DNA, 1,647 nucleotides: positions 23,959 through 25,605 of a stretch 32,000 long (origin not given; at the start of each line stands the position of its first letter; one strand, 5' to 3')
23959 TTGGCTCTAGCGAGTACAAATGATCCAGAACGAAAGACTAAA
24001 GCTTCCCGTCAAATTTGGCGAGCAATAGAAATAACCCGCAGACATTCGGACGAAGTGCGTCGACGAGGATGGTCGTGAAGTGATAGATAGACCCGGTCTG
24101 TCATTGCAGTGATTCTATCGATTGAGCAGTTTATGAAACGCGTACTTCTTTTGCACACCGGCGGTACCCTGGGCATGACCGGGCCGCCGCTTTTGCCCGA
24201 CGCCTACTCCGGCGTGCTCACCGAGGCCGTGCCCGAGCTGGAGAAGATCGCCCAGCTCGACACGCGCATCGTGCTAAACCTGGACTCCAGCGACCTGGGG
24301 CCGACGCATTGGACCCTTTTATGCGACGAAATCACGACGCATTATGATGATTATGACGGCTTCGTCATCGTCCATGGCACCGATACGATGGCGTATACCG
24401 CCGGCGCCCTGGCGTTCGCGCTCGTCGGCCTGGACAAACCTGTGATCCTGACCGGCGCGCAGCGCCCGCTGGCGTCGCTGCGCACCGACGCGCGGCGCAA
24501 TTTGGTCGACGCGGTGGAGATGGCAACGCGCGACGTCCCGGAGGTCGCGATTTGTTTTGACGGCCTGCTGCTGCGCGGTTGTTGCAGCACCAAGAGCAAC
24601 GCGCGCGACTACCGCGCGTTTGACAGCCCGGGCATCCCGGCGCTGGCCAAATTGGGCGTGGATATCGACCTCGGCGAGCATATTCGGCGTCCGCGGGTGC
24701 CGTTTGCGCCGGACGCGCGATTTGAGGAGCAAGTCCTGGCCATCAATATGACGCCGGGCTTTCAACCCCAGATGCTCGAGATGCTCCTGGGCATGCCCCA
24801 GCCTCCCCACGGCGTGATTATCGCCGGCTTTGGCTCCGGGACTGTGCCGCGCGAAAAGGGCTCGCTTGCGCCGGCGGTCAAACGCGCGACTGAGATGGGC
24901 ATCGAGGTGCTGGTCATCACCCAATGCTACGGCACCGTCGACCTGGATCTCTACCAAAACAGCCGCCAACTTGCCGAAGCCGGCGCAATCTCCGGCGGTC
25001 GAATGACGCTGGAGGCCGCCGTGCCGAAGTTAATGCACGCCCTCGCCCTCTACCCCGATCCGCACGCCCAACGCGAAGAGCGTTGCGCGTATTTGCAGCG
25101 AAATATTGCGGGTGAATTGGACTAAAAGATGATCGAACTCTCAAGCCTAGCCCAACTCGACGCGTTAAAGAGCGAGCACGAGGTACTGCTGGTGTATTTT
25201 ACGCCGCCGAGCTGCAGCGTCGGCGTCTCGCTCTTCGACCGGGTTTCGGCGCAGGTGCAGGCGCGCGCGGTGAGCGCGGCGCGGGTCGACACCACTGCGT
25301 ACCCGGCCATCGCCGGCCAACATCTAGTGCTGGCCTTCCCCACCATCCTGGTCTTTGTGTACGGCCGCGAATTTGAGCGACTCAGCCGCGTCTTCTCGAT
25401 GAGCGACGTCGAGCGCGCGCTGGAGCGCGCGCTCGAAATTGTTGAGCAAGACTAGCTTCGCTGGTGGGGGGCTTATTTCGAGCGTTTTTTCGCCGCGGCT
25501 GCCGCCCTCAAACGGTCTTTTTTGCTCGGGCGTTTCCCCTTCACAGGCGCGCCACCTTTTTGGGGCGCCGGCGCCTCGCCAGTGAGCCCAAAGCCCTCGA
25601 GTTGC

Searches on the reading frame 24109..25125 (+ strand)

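Call 8: search_protein_families(library=pfam, proteins=[window:24109-25125:+], max_evalue=0.001)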
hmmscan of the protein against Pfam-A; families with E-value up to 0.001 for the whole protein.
window:24109-25125:+ (338 aa): 2 families
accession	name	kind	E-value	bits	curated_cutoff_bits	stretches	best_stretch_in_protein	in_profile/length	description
PF00710.25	Asparaginase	-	1.6e-53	181.5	22.5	1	11-188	1-187/193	Asparaginase, N-terminal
PF17763.6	Asparaginase_C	-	1.9e-22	79.8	34.6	1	209-322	2-111/114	Glutaminase/Asparaginase C-terminal domain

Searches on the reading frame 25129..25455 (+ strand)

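Call 8: search_protein_families(library=pfam, proteins=[window:25129-25455:+], max_evalue=0.001)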
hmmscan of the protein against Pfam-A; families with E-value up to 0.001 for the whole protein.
window:25129-25455:+ (108 aa): 1 family
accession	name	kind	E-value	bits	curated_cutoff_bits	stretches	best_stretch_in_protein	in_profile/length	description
PF00085.26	Thioredoxin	-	7.6e-05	23.1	23.5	1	12-87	13-90/103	Thioredoxin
